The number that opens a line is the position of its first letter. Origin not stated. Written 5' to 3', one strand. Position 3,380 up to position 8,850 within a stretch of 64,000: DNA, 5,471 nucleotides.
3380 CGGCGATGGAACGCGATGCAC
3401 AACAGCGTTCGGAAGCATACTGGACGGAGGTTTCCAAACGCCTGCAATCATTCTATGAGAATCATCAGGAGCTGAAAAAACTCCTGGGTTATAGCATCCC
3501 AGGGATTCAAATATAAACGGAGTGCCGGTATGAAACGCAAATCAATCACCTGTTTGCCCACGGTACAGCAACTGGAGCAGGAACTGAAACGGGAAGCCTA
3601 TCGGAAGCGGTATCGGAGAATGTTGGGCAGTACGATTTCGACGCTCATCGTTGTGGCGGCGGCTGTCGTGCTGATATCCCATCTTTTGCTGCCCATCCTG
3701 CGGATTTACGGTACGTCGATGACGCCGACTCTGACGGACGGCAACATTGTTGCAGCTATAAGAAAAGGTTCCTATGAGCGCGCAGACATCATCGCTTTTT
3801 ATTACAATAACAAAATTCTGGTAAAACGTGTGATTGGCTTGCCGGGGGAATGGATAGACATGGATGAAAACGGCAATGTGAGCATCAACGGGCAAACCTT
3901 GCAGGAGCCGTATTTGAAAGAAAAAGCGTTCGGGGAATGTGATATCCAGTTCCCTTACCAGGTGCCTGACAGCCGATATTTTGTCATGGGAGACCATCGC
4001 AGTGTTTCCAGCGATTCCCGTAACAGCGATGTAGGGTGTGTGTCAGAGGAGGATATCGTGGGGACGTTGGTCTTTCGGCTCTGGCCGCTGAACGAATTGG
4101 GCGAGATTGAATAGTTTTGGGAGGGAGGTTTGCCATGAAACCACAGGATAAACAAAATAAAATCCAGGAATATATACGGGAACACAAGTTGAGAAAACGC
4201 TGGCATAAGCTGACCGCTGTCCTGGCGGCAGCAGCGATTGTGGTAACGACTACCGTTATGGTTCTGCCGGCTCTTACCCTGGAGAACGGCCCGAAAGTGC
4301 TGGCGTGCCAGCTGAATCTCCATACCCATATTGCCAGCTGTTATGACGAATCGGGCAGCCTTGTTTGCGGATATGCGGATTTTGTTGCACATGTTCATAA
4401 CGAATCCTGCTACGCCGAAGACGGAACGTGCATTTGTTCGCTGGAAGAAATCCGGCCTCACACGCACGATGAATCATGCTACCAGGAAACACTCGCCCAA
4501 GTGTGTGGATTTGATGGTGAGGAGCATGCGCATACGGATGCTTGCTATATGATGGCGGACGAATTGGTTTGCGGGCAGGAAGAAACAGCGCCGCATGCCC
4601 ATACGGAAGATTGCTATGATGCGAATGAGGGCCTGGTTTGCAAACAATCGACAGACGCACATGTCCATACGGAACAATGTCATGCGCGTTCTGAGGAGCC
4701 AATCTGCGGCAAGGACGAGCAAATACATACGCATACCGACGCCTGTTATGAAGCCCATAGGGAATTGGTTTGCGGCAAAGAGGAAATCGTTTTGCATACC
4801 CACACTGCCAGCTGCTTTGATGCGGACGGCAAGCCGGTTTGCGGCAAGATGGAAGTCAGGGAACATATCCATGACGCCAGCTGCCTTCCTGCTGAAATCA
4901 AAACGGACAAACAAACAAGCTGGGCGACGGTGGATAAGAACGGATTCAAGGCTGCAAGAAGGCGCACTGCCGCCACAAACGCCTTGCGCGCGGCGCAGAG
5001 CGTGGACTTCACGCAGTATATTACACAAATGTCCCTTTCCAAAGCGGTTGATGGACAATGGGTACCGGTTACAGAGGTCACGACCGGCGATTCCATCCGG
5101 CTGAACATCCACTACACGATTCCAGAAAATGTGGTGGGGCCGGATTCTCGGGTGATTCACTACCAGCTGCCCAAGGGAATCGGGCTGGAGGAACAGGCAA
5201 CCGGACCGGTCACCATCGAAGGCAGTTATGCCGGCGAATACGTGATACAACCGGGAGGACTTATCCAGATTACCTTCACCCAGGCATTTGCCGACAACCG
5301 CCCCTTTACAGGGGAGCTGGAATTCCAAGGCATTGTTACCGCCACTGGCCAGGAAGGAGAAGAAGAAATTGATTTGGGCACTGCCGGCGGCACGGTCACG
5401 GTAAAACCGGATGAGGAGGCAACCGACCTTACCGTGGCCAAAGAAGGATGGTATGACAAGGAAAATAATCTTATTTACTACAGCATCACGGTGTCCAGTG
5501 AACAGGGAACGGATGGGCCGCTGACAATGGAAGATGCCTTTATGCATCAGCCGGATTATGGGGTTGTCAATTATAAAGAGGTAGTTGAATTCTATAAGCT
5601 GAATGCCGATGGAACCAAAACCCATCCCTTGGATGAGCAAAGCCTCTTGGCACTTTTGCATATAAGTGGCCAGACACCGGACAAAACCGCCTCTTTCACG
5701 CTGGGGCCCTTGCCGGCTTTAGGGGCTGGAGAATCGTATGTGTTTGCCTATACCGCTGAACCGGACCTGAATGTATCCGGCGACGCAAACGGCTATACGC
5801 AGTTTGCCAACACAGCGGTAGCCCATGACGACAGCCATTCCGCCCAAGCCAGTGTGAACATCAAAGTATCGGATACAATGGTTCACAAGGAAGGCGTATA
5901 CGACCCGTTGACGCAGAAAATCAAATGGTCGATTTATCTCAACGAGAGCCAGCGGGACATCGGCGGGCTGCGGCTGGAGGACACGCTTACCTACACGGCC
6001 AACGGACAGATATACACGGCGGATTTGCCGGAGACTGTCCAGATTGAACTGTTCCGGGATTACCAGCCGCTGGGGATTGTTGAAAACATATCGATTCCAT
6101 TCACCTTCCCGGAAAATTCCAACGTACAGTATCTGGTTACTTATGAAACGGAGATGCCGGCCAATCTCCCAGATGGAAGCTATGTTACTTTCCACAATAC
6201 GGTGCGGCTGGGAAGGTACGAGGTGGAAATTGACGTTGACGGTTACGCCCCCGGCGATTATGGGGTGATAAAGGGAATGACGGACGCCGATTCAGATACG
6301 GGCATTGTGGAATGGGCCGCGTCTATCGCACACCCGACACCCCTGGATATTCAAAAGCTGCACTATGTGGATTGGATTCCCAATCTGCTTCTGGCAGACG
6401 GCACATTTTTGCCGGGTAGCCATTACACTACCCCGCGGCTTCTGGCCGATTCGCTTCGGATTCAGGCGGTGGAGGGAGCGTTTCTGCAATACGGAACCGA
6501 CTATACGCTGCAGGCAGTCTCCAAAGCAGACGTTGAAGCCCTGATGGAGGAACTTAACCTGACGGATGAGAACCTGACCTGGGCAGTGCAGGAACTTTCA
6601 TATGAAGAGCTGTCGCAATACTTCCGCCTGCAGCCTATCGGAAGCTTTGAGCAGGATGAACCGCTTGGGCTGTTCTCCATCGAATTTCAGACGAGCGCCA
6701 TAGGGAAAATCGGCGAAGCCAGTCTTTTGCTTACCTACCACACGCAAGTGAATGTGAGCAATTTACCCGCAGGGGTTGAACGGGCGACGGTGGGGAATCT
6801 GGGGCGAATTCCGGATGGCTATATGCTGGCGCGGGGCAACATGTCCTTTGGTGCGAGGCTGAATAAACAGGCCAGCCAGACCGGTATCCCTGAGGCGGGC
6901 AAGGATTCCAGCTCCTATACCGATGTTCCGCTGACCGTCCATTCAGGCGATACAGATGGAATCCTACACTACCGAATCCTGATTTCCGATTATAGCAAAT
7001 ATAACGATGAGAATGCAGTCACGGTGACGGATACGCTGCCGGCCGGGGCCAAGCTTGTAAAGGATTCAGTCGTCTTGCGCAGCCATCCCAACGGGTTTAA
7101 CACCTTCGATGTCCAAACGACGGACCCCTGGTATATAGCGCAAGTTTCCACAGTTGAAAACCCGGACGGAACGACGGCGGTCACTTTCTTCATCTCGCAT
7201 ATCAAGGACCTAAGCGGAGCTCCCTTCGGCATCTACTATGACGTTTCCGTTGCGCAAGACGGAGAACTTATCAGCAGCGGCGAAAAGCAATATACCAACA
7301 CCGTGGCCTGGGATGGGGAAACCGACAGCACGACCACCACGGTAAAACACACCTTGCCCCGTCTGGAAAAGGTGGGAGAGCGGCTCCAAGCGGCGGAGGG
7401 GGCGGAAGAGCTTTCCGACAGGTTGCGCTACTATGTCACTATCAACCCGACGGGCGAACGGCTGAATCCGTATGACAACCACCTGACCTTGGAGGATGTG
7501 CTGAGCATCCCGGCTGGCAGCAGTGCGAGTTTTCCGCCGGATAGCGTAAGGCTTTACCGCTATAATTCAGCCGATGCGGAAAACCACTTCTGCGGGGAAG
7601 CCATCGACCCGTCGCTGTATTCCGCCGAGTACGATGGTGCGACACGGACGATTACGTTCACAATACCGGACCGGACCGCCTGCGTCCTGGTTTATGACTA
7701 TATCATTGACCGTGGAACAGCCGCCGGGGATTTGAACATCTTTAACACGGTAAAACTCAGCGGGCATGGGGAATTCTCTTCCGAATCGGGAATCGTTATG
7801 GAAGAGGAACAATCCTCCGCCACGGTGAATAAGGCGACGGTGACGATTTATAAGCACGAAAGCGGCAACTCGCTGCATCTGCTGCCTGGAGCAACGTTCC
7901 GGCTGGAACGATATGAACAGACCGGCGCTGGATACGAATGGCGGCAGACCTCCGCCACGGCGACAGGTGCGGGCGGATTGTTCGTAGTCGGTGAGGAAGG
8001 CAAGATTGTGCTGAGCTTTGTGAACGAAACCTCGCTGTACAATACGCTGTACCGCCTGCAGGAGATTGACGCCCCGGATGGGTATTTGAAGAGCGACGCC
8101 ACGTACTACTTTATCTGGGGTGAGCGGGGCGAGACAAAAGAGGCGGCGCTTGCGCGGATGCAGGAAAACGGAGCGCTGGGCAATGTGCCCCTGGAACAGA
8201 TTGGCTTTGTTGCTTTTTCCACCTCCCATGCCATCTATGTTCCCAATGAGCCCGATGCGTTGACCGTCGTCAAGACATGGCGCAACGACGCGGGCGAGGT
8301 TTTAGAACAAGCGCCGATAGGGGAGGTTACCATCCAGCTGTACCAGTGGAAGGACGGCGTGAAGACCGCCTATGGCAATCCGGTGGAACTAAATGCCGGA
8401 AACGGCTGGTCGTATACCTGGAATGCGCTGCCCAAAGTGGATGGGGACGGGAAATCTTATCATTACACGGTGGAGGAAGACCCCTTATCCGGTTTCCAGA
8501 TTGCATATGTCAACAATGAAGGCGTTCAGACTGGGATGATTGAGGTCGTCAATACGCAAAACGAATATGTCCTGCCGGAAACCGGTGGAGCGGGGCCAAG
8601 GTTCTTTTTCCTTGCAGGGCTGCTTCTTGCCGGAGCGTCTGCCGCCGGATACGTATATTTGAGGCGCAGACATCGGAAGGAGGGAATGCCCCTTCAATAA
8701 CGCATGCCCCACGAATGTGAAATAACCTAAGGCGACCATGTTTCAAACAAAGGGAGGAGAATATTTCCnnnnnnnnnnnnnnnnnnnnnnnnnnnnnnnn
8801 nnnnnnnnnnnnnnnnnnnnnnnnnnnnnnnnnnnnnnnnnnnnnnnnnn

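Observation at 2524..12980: Complete sortase-dependent pilus island with its own signal peptidase, two sortases and three LPXTG substrates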

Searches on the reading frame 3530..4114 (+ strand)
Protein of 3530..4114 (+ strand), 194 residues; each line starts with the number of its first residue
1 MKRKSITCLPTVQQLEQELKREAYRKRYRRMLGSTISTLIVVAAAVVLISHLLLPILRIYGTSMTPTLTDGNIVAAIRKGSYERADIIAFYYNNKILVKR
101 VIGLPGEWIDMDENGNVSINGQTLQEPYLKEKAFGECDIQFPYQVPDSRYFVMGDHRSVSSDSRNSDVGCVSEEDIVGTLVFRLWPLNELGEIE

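Call 3: search_protein_families(library=pfam, proteins=[window:3530-4114:+], max_evalue=0.01)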
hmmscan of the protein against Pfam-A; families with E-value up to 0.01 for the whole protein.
window:3530-4114:+ (194 aa): 2 families
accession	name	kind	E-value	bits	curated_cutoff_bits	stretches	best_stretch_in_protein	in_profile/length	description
PF10502.14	Peptidase_S26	-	9.6e-34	117.2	22.9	1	35-185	4-168/168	Signal peptidase, peptidase S26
PF00717.28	Peptidase_S24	-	4.6e-05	23.5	23.3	1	55-103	36-84/116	Peptidase S24-like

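Call 4: search_protein_families(library=ncbifam, proteins=[window:3530-4114:+], max_evalue=0.01)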
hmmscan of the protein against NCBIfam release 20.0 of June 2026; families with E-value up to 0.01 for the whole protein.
window:3530-4114:+ (194 aa): 5 families
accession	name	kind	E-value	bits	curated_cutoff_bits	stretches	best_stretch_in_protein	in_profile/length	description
TIGR02227.1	sigpep_I_bact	equivalog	2.2e-35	121.9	47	1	36-188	2-162/162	signal peptidase I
NF008114.0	PRK10861.1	equivalog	1.6e-10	40.8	277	1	143-179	262-296/324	signal peptidase I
TIGR02771.1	TraF_Ti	equivalog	1.1e-07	31.6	100.25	1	79-180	68-165/171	conjugative transfer signal peptidase TraF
TIGR02228.1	sigpep_I_arch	equivalog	6.2e-05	22.9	51.85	1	36-103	11-84/158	signal peptidase I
TIGR02754.1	sod_Ni_protease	equivalog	0.00071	20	63.25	0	144-179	54-87/90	nickel-type superoxide dismutase maturation protease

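Call 12: search_solved_structures(query=window:3530-4114:+, max_evalue=0.01, show_alignments=2)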
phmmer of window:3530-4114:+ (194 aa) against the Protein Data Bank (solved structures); distinct sequences matched with E-value up to 0.01: 11.
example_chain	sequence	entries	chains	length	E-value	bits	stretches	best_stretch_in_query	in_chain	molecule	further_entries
4wvg_A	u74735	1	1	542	8.4e-17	65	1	58-190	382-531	Maltose-binding periplasmic protein,Signal peptidase IB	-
4nv4_A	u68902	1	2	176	2.9e-16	63.3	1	58-189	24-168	Signal peptidase I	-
4wvh_A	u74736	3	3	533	2e-15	60.5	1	58-186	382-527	Maltose-binding periplasmic protein,Signal peptidase IB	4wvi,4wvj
4me8_A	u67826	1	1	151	1.3e-14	57.8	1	59-191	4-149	Signal peptidase I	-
4n31_A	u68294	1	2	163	1.2e-08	38.4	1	56-165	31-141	SipA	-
4k8w_A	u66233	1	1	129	2.4e-08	37.4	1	63-165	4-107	LepA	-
1t7d_A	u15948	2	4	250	9.3e-05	25.7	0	143-180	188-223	SIGNAL PEPTIDASE I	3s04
9nlo_A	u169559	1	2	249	9.7e-05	25.7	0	143-180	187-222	Signal peptidase I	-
1kn9_A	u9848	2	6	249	9.9e-05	25.6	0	143-180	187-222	Signal peptidase I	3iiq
1b12_A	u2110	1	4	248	0.0001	25.6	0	143-180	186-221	SIGNAL PEPTIDASE I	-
6b88_A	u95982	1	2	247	0.0001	25.6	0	143-180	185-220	Signal peptidase I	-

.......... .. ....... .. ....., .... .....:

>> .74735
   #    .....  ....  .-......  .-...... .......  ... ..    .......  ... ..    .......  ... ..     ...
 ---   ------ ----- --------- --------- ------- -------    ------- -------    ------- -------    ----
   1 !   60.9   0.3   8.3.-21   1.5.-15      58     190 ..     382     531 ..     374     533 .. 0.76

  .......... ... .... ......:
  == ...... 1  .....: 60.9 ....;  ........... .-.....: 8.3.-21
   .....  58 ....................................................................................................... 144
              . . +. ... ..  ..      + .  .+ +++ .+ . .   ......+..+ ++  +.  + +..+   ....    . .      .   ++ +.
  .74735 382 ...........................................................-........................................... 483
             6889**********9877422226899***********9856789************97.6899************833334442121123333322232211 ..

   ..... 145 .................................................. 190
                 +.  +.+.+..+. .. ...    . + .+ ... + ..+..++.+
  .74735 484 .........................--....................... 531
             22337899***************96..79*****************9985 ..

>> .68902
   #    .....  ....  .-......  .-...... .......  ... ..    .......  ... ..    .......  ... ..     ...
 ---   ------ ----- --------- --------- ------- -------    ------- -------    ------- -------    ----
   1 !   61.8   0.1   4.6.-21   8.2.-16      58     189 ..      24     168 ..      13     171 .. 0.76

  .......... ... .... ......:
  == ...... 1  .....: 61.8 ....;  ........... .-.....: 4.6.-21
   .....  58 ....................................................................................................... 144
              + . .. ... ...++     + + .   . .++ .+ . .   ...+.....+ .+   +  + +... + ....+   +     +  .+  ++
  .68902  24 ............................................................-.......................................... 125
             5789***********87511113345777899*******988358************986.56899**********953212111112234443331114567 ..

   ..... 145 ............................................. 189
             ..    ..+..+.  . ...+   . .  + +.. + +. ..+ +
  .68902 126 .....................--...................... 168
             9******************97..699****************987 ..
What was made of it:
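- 3530..4114 (+): Type I signal peptidase of the bacterial P-type. Ser63 lies in GTSMTPT and Lys99 in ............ It carries the subfamily signature GDHR. Alignment to SpsB (call 12).
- On SipW / ER-type signal peptidase (Ser-His): The lysine box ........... is present (call 12).
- Checked: The second catalytic residue is Lys99 in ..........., aligned to the lysine box of S. aureus SpsB (call 12).
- Peptidase: catalytic Ser and Lys align to SpsB (call 12). SipA structures are detectable relatives at E = 1e-8 (call 12). The catalytic Ser and Lys that SipA lacks are present here (call 12). Lys99 aligns to the catalytic lysine box (call 12).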

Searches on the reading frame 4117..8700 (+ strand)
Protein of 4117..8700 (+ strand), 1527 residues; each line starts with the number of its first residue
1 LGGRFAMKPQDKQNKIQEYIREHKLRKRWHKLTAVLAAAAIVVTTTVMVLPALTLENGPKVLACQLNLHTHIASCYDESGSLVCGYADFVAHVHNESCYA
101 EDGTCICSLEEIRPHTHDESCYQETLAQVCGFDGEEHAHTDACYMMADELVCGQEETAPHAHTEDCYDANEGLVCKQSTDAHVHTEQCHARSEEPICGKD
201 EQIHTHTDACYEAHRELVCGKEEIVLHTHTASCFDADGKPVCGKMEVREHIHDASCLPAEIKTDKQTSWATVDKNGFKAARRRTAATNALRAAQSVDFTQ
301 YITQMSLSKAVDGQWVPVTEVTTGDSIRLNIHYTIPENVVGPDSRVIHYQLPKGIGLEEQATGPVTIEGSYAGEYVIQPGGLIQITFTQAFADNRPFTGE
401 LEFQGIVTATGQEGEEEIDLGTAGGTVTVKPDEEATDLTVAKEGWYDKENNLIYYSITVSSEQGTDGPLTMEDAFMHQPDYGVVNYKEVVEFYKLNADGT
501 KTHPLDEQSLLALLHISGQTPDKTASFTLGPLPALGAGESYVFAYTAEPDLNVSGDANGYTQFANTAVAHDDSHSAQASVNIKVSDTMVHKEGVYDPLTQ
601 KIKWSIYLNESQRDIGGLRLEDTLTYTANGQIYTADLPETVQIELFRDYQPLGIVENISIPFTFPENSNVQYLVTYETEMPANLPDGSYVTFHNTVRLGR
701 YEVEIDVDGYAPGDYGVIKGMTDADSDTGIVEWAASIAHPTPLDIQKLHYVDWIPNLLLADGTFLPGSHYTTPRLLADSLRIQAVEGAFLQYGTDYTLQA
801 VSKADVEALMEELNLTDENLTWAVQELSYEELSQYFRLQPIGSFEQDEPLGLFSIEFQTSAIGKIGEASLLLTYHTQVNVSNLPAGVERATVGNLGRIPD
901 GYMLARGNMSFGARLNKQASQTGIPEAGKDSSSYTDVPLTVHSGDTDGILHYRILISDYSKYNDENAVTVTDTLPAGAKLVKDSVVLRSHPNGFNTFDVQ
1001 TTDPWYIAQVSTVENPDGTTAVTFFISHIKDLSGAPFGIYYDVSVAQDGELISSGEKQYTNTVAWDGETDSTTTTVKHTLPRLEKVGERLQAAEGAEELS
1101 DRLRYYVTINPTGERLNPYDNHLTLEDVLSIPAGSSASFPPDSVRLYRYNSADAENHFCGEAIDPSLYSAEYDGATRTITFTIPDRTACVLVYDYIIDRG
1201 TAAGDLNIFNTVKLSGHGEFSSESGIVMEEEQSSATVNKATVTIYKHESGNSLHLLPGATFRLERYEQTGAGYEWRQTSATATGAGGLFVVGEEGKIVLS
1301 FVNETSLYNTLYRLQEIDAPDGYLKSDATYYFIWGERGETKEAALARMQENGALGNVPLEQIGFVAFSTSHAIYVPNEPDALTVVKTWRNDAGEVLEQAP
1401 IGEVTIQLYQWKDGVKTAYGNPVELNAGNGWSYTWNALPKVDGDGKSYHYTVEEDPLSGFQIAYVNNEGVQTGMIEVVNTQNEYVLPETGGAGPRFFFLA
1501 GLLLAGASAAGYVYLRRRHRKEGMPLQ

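Call 3: search_protein_families(library=pfam, proteins=[window:4117-8700:+], max_evalue=0.01)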
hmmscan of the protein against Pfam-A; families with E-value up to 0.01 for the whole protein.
window:4117-8700:+ (1527 aa): 4 families
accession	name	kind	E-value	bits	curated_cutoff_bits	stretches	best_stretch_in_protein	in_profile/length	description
PF05738.19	Cna_B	-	4.7e-14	53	22.3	1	1383-1469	2-81/87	Cna protein B-type domain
PF05737.18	Collagen_bind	-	1.6e-05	25.5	27.5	0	587-624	2-40/131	Collagen binding domain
PF17802.7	SpaA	-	1.9e-05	25.2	23.1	1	1241-1342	2-84/91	Prealbumin-like fold domain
PF07648.20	Kazal_2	-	0.0027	18.2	22.8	0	185-211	3-30/48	Kazal-type serine protease inhibitor domain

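Call 4: search_protein_families(library=ncbifam, proteins=[window:4117-8700:+], max_evalue=0.01)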
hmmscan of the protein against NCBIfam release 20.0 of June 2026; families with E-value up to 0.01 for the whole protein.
window:4117-8700:+ (1527 aa): 3 families
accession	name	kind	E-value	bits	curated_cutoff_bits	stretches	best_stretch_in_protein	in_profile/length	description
NF033902.0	iso_D2_wall_anc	subfamily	1.8e-08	33.6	95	2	1231-1341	371-486/540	SpaH/EbpB family LPXTG-anchored major pilin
TIGR01167.1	LPXTG_anchor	domain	9.2e-05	22.9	15.9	1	1486-1518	2-32/34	LPXTG cell wall anchor domain-containing protein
TIGR01451.2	B_ant_repeat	repeat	0.001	19.1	24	1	966-986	29-49/53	DUF11 type repeat protein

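Call 15: search_solved_structures(query=window:4135-8700:+, max_evalue=0.01)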
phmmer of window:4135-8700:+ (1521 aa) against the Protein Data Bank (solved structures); distinct sequences matched with E-value up to 0.01: 1.
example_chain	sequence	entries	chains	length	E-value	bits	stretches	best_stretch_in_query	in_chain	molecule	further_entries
1d2o_A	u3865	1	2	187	1.6e-05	25.7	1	1367-1461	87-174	COLLAGEN ADHESIN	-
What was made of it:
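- Tried and rejected: No such hits (calls 3, 15).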
